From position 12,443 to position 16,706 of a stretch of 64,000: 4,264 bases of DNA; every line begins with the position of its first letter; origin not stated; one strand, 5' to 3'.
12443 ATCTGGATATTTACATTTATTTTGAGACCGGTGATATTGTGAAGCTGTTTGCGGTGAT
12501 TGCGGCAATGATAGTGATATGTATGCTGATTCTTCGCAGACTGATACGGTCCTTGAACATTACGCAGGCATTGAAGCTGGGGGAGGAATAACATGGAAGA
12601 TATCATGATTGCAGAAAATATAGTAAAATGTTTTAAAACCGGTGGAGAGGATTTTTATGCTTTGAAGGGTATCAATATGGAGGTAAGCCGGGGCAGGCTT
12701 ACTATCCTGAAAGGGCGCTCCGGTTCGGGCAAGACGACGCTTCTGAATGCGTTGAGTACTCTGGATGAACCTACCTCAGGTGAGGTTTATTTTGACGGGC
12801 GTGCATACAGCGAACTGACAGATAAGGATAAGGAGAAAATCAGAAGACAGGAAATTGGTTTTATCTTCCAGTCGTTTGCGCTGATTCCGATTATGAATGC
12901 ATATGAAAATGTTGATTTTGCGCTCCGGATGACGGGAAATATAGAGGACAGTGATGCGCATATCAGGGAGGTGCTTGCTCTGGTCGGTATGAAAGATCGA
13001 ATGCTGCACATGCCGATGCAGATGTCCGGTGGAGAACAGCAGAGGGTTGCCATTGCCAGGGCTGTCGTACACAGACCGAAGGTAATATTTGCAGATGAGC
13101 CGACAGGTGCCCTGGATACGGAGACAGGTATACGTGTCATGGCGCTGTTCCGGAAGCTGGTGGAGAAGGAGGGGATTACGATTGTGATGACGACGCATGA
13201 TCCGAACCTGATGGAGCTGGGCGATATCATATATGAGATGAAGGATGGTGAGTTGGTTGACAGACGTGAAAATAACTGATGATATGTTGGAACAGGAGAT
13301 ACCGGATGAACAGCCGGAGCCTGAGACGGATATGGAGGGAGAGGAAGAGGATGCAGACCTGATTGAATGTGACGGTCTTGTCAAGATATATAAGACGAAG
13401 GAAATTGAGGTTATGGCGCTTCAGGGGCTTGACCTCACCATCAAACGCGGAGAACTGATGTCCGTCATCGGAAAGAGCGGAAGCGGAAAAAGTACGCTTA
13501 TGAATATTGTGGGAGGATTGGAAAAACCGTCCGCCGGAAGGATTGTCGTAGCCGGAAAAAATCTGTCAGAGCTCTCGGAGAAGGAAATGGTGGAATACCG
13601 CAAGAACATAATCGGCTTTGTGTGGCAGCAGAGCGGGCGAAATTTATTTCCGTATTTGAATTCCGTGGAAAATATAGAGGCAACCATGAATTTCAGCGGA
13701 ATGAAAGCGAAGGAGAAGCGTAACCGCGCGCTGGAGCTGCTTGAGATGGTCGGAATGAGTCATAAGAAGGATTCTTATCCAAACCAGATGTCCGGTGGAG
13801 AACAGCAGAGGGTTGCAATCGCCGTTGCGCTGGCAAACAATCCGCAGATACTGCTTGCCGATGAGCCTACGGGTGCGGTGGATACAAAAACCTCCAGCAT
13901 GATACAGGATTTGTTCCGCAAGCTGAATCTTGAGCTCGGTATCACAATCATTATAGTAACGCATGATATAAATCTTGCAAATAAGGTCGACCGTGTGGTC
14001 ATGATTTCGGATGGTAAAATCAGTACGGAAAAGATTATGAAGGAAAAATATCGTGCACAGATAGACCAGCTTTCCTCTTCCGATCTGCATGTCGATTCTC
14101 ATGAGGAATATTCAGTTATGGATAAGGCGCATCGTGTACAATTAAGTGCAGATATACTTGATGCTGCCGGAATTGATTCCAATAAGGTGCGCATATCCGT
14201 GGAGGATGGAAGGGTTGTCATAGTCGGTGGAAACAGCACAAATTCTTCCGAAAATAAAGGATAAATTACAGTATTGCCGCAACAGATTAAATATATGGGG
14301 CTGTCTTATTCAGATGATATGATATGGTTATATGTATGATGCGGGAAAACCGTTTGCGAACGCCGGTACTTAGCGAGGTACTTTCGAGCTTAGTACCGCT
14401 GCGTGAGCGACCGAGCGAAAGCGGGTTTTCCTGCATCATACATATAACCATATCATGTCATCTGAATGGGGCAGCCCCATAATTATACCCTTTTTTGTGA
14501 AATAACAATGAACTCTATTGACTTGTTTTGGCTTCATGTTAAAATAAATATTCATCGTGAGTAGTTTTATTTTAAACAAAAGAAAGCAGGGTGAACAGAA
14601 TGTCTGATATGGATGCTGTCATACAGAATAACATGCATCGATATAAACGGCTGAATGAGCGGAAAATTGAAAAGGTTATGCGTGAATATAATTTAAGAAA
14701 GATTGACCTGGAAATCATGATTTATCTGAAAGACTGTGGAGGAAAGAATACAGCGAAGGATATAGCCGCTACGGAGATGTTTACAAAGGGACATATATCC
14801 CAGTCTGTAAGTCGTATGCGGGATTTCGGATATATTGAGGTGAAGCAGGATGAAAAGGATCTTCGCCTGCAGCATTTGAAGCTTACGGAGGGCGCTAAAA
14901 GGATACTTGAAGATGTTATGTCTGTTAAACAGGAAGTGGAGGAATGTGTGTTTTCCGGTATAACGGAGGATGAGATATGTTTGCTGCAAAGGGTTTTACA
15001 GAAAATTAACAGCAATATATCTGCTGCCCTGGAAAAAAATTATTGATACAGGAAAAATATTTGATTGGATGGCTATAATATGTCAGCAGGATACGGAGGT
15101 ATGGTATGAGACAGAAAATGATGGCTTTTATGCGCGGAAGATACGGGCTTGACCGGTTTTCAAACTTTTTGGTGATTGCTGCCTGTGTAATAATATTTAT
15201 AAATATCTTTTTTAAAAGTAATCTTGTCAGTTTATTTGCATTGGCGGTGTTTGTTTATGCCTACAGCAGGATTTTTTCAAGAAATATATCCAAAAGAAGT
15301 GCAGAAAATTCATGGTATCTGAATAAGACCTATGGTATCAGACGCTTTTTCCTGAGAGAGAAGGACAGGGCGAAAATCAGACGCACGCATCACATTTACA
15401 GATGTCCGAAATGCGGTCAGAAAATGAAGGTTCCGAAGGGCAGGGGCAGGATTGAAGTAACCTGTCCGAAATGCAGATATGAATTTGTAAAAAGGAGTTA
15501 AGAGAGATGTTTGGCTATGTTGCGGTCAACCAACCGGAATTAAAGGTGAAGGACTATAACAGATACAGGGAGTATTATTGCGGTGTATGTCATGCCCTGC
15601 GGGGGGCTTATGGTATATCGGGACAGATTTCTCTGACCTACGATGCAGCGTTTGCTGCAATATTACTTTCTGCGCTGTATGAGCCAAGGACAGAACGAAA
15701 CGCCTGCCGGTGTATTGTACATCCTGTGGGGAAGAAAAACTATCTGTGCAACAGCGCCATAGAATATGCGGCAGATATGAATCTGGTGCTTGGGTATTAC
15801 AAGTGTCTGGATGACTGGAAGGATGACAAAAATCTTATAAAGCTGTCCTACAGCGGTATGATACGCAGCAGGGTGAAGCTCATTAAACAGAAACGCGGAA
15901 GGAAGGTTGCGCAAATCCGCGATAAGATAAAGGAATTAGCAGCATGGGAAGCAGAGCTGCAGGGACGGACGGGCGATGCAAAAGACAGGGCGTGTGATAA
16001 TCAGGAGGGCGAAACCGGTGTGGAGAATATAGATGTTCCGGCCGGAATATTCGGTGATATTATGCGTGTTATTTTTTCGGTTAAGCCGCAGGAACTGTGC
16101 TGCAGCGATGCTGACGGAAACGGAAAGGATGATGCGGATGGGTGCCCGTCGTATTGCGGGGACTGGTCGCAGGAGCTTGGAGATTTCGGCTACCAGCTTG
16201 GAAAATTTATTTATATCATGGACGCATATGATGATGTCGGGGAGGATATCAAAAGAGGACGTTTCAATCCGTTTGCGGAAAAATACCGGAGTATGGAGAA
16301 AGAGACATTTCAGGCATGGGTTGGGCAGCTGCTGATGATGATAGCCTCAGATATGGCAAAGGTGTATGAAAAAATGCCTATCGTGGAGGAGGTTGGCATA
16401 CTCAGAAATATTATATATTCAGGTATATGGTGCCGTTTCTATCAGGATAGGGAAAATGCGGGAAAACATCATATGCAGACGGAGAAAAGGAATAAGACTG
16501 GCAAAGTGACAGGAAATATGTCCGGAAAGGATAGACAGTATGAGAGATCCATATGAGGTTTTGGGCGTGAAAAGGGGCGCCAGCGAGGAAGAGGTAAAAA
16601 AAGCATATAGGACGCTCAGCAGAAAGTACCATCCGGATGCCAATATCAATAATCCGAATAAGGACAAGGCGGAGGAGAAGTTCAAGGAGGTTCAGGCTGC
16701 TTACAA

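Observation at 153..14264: TCS-linked, fully asymmetric MacB-type (type VII) ABC machine with three adaptor modules and two orphan lipoproteins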

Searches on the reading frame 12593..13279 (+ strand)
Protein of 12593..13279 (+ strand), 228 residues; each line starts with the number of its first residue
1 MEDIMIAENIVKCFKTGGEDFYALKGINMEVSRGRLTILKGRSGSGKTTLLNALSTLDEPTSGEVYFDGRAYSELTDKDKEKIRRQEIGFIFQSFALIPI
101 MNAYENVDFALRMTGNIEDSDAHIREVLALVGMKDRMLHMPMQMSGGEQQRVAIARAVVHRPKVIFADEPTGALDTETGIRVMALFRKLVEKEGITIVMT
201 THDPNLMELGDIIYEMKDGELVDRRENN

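Call 4: search_protein_families(library=pfam, max_evalue=0.1, proteins=[window:12593-13279:+])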
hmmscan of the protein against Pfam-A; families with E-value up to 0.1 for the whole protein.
window:12593-13279:+ (228 aa): 17 families
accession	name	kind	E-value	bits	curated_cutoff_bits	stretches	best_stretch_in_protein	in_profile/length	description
PF00005.33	ABC_tran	-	1.5e-34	119.9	25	1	24-171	1-136/137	ABC transporter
PF13304.12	AAA_21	-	5.1e-09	37.1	27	2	36-71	1-47/304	AAA domain, putative AbiEii toxin, Type IV TA system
PF13555.12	AAA_29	-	1.3e-05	25.3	27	1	27-57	15-45/61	P-loop containing region of AAA domain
PF02463.25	SMC_N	-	5.5e-05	23.1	40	1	34-217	24-212/220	RecF/RecN/SMC N terminal domain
PF03193.22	RsgA_GTPase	-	0.00044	20.6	30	1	11-58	84-130/174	RsgA GTPase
PF13604.12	AAA_30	-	0.0012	19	27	1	32-59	16-43/191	AAA domain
PF09818.15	ABC_ATPase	-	0.0013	18.3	23.2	1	29-84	75-125/283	P-loop domain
PF13191.12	AAA_16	-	0.0029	18.6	32.6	1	32-67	20-55/167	AAA ATPase domain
PF13476.12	AAA_23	-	0.0037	18.4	27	1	31-55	17-40/201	AAA domain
PF13401.12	AAA_22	-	0.0043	17.8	27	1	33-60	4-31/130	AAA domain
PF25199.1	nSTAND_NTPase5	-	0.0074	16.6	34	1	32-54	39-61/145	Novel STAND NTPase 5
PF05729.18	NACHT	-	0.009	16.3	26.7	1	35-56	1-22/167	NACHT domain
PF13175.12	AAA_15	-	0.011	15.8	32.1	0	24-82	14-64/374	AAA ATPase domain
PF13521.12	AAA_28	-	0.043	14.5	27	0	38-66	3-32/164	AAA domain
PF02492.25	cobW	-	0.051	13.6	20.7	1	37-55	3-21/180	CobW/HypB/UreG, nucleotide-binding domain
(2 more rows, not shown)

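Call 5: search_protein_families(library=ncbifam, max_evalue=0.1, proteins=[window:12593-13279:+])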
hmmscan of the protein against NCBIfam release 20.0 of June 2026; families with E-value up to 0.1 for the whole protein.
window:12593-13279:+ (228 aa): 201 families (the best 25 are shown)
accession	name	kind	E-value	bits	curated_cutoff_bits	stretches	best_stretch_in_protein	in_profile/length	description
TIGR02673.1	FtsE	equivalog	2.7e-59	200.4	264.85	1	19-208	13-201/214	cell division ATP-binding protein FtsE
TIGR02211.1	LolD_lipo_ex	equivalog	4.7e-59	199.6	307.75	1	5-222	2-220/221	lipoprotein-releasing ABC transporter ATP-binding protein LolD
TIGR02982.1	heterocyst_DevA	subfamily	1.1e-57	195.1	295.8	1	9-221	6-219/220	ABC exporter ATP-binding subunit, DevA family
NF007879.0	PRK10584.1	equivalog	4.3e-56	190.2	336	1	3-223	5-226/228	putative ABC transporter ATP-binding protein YbbA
TIGR03608.1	L_ocin_972_ABC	subfamily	6.4e-54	182.6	254.85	1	22-213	12-203/206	putative bacteriocin export ABC transporter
NF007826.0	PRK10535.1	equivalog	9.6e-53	179.4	966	1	3-224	3-224/648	macrolide ABC transporter ATP-binding protein/permease MacB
NF038007.1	ABC_ATP_DarD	equivalog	1.2e-52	178.6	375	1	7-221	4-218/218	darobactin export ABC transporter ATP-binding protein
NF008639.0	PRK11629.1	equivalog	5.6e-51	173.2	360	1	5-223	7-226/234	lipoprotein-releasing ABC transporter ATP-binding protein LolD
NF040933.2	ABC_arch_GlcV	equivalog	2.1e-49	168.3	450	1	6-205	4-203/357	glucose ABC transporter ATP-binding protein GlcV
TIGR03265.1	PhnT2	equivalog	5.9e-47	160.6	457.7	1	8-221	8-213/353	putative 2-aminoethylphosphonate ABC transporter ATP-binding protein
TIGR02315.1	ABC_phnC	equivalog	4.2e-45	154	266.1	1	18-222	12-225/243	phosphonate ABC transporter ATP-binding protein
TIGR01187.1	potA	subfamily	1.7e-44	152.2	355.6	1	40-224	2-182/325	polyamine ABC transporter ATP-binding protein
TIGR01186.1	proV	subfamily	1.9e-44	152.3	326.6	1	22-222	7-209/363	betaine/proline/choline family ABC transporter ATP-binding protein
TIGR00968.1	3a0106s01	subfamily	1.1e-43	149.5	342.75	1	9-221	5-209/237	sulfate ABC transporter ATP-binding protein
TIGR02314.1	ABC_MetN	equivalog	1.2e-43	149.4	499.7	1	8-224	5-222/343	methionine ABC transporter ATP-binding protein MetN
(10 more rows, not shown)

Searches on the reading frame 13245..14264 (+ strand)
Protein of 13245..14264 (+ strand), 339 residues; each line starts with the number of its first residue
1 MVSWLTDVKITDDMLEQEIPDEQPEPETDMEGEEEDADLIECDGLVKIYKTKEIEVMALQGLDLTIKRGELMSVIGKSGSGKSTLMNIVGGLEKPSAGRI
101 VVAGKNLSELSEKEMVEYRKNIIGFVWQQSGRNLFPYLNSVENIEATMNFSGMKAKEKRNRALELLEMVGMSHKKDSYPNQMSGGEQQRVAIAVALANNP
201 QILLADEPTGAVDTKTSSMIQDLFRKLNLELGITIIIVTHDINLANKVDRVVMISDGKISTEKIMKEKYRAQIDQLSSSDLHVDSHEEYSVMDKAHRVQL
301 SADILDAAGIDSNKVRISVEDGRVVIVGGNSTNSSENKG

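Call 4: search_protein_families(library=pfam, max_evalue=0.1, proteins=[window:13245-14264:+])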
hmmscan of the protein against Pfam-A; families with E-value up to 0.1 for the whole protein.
window:13245-14264:+ (339 aa): 8 families
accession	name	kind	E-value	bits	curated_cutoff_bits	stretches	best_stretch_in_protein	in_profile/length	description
PF00005.33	ABC_tran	-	6.8e-34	117.9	25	1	59-209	1-136/137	ABC transporter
PF13304.12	AAA_21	-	2e-05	25.3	27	1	165-244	221-302/304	AAA domain, putative AbiEii toxin, Type IV TA system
PF02463.25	SMC_N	-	5.3e-05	23.2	40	1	71-255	26-212/220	RecF/RecN/SMC N terminal domain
PF13555.12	AAA_29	-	0.0017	18.5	27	1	63-86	16-39/61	P-loop containing region of AAA domain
PF03193.22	RsgA_GTPase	-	0.002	18.4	30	1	46-91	84-128/174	RsgA GTPase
PF04972.22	BON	-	0.02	15.6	27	1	299-335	8-43/69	BON domain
PF13191.12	AAA_16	-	0.027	15.4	32.6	1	67-105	22-59/167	AAA ATPase domain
PF00011.27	HSP20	-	0.041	14.4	20.8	0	305-337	13-45/102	Hsp20/alpha crystallin family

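Call 5: search_protein_families(library=ncbifam, max_evalue=0.1, proteins=[window:13245-14264:+])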
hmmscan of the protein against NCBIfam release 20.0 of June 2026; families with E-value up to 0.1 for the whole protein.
window:13245-14264:+ (339 aa): 192 families (the best 25 are shown)
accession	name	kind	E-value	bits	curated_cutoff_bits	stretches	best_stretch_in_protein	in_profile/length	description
TIGR02211.1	LolD_lipo_ex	equivalog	1.5e-68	230.6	307.75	1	39-260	1-220/221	lipoprotein-releasing ABC transporter ATP-binding protein LolD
NF007826.0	PRK10535.1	equivalog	5.4e-61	206.7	966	1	39-279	4-241/648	macrolide ABC transporter ATP-binding protein/permease MacB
NF008639.0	PRK11629.1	equivalog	1.5e-58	197.9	360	1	38-262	5-227/234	lipoprotein-releasing ABC transporter ATP-binding protein LolD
NF007879.0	PRK10584.1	equivalog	5.5e-58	196.4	336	1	39-262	6-227/228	putative ABC transporter ATP-binding protein YbbA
TIGR02673.1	FtsE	equivalog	5.2e-56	189.7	264.85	1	47-257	6-213/214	cell division ATP-binding protein FtsE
NF038007.1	ABC_ATP_DarD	equivalog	1.9e-55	187.7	375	1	45-259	7-218/218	darobactin export ABC transporter ATP-binding protein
TIGR02982.1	heterocyst_DevA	subfamily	1.7e-54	184.7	295.8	1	40-259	2-219/220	ABC exporter ATP-binding subunit, DevA family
TIGR01186.1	proV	subfamily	3.8e-54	184.2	326.6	1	58-259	8-208/363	betaine/proline/choline family ABC transporter ATP-binding protein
TIGR02314.1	ABC_MetN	equivalog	5.2e-54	183.5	499.7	1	40-302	2-266/343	methionine ABC transporter ATP-binding protein MetN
TIGR03608.1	L_ocin_972_ABC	subfamily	1.2e-53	181.7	254.85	1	47-254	6-206/206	putative bacteriocin export ABC transporter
TIGR03265.1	PhnT2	equivalog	6.6e-52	176.9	457.7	1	55-270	16-224/353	putative 2-aminoethylphosphonate ABC transporter ATP-binding protein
TIGR00968.1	3a0106s01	subfamily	1e-50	172.5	342.75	1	55-270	12-220/237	sulfate ABC transporter ATP-binding protein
NF040933.2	ABC_arch_GlcV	equivalog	2.5e-50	171.3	450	1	41-268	4-229/357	glucose ABC transporter ATP-binding protein GlcV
TIGR04521.1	ECF_ATPase_2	equivalog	6.3e-50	169.8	330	1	41-304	2-267/279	energy-coupling factor transporter ATPase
TIGR02315.1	ABC_phnC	equivalog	2.9e-49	167.7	266.1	1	40-275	2-240/243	phosphonate ABC transporter ATP-binding protein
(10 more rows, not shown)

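Call 85: search_solved_structures(query=window:13245-14261:+, max_evalue=1e-30)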
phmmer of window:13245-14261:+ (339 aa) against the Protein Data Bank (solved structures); distinct sequences matched with E-value up to 1e-30: 128 (the best 60 are shown).
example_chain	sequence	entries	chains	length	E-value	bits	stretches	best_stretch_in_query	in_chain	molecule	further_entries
8j5q_D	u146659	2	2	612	7.8e-64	219.1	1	39-270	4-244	Uncharacterized ABC transporter ATP-binding protein Rv1281c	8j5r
8j5s_D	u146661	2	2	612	5.3e-63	216.4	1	39-270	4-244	Uncharacterized ABC transporter ATP-binding protein Rv1281c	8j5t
8wd9_D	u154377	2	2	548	1.4e-61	211.7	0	40-259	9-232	Probable dipeptide-transport ATP-binding protein ABC transporter DppD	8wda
8wdb_D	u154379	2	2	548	9.8e-61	208.9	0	40-259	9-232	Probable dipeptide-transport ATP-binding protein ABC transporter DppD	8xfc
1f3o_A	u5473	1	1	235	4.5e-59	203.5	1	40-264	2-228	HYPOTHETICAL ABC TRANSPORTER ATP-BINDING PROTEIN MJ0796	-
1l2t_A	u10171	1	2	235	1.1e-58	202.2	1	40-264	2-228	Hypothetical ABC transporter ATP-binding protein MJ0796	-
3tif_A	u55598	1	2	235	1.5e-57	198.5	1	41-264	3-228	Uncharacterized ABC transporter ATP-binding protein MJ0796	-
7mdy_D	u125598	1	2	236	1.4e-51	178.9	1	39-265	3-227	Lipoprotein-releasing system ATP-binding protein LolD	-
7arh_F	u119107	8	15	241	1.7e-51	178.6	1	39-263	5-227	Lipoprotein-releasing system ATP-binding protein LolD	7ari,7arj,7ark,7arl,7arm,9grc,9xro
7v8l_D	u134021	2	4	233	1.9e-51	178.4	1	39-262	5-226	Lipoprotein-releasing system ATP-binding protein LolD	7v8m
9rlc_D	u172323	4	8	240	1.9e-51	178.4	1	39-263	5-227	Lipoprotein-releasing system ATP-binding protein LolD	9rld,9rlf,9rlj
9rle_D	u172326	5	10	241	2e-51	178.4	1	39-263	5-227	Lipoprotein-releasing system ATP-binding protein LolD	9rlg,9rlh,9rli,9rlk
9gvk_D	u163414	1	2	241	4.3e-51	177.3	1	39-263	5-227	Lipoprotein-releasing system ATP-binding protein LolD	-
7v8i_D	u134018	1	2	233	5e-51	177.1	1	39-262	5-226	Lipoprotein-releasing system ATP-binding protein LolD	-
5xu1_A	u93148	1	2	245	7.7e-50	173.2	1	39-264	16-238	ABC transporter ATP-binding protein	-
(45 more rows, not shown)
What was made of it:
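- On Type VII ABC transporters (MacB/FtsX superfamily): Two unrelated ATPases (Rv1281c, DppD) score somewhat better (call 85).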

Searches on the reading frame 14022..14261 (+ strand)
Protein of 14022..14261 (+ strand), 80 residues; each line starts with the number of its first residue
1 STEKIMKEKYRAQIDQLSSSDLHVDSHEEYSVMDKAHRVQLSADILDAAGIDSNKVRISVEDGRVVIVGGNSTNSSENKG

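Call 49: search_protein_families(library=pfam, max_evalue=1, proteins=[window:14022-14261:+])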
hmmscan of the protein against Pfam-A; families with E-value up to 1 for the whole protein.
window:14022-14261:+ (80 aa): 5 families
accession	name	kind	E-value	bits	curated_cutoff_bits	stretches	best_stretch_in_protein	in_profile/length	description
PF04972.22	BON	-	0.0015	19.2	27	1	39-76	7-43/69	BON domain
PF00011.27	HSP20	-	0.0018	18.8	20.8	1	46-78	13-45/102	Hsp20/alpha crystallin family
PF23886.1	DUF7239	-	0.026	15.2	24.6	1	4-72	28-94/112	Family of unknown function (DUF7239)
PF08845.15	SymE_toxin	-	0.1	13.1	29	1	39-67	23-52/54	Toxin SymE, type I toxin-antitoxin system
PF07775.16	PaRep2b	-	0.1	11.5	20.4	1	4-52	253-306/512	PaRep2b protein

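Call 86: search_solved_structures(query=window:14022-14261:+, max_evalue=10)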
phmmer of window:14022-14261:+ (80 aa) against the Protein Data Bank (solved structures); distinct sequences matched with E-value up to 10: 3.
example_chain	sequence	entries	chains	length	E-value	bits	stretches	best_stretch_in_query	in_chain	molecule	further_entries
2h50_A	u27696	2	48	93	0.0097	20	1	46-79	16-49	small heat shock protein Hsp26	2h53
2byu_A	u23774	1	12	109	0.013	19.6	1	46-79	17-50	HEAT SHOCK PROTEIN 16.9B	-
1gme_A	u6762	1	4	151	0.024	18.7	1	46-79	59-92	HEAT SHOCK PROTEIN 16.9B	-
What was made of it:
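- Tried and rejected: Only weak, non-significant hits came back (BON, HSP20, SymE; calls 49, 86), so it is left unassigned.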

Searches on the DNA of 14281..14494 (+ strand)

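Call 69: search_dna_similar(query=window:14281-14494:+, collection=plasmids, mode=distant, max_evalue=0.001, max_rows=10)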
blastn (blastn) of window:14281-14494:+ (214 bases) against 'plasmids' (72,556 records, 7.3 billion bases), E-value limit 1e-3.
No match.

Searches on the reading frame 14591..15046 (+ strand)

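Call 30: search_protein_families(library=pfam, max_evalue=0.01, proteins=[window:14591-15046:+])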
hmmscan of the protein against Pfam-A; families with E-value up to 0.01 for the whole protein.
window:14591-15046:+ (151 aa): 6 families
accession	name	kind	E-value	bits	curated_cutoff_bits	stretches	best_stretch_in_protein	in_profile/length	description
PF13463.12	HTH_27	-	8.9e-07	29.5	22.2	1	38-101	4-67/68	Winged helix DNA-binding domain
PF22381.2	Staph_reg_Sar_Rot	-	4.8e-05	23.8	27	1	26-108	3-84/85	Transcriptional regulator SarA/Rot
PF24034.1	DUF7343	-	0.00015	22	27.6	1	41-84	7-50/62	Domain of unknown function (DUF7343)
PF13601.12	HTH_34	-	0.00053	20.5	27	1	39-103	2-66/80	Winged helix DNA-binding domain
PF02082.26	Rrf2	-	0.00058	20.5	30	0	40-85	9-56/132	Iron-dependent Transcriptional regulator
PF12802.13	MarR_2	-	0.0039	17.7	27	1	45-92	13-60/61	MarR family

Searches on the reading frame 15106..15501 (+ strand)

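Call 30: search_protein_families(library=pfam, max_evalue=0.01, proteins=[window:15106-15501:+])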
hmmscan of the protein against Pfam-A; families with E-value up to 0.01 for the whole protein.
window:15106-15501:+ (131 aa): 10 families
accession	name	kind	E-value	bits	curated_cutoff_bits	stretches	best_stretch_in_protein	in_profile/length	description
PF22191.2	IBR_1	-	3e-05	24.2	27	1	97-127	3-31/47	IBR domain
PF24441.1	DUF7560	-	0.00037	20.6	27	0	94-109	2-17/44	Family of unknown function (DUF7560)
PF01485.27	IBR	-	0.00082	19.8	24.3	1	88-127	9-51/65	IBR domain, a half RING-finger domain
PF13717.11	Zn_ribbon_4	-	0.0016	18.8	30.3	1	99-127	4-35/36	zinc-ribbon domain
PF01155.25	HypA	-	0.0027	18.2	28.9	1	86-126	59-95/112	Hydrogenase/urease nickel incorporation, metallochaperone, hypA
PF23548.1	Zn_ribbon_FGT1_2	-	0.004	17.2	27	0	99-129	4-32/35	FORGETTER1 second zinc ribbon domain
PF02591.20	Zn_ribbon_9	-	0.0052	17.3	29.1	0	87-104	13-30/33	C4-type zinc ribbon domain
PF09723.15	Zn_ribbon_8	-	0.0071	16.8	34.4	0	98-126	6-35/41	Zinc ribbon domain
PF23547.1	Zn_ribbon_FGT1_1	-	0.0072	16.3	27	0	99-125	4-28/35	FORGETTER1 first zinc ribbon domain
PF12773.13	DZR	-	0.0077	16.8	27.3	0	99-126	14-33/45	Double zinc ribbon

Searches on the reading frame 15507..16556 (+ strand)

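Call 30: search_protein_families(library=pfam, max_evalue=0.01, proteins=[window:15507-16556:+])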
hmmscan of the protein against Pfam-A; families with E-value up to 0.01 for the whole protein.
window:15507-16556:+ (349 aa): 1 family
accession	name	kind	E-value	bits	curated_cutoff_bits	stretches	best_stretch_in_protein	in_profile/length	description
PF18937.5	DUF5685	-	5.7e-88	295.3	26.7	1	1-311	1-270/272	Family of unknown function (DUF5685)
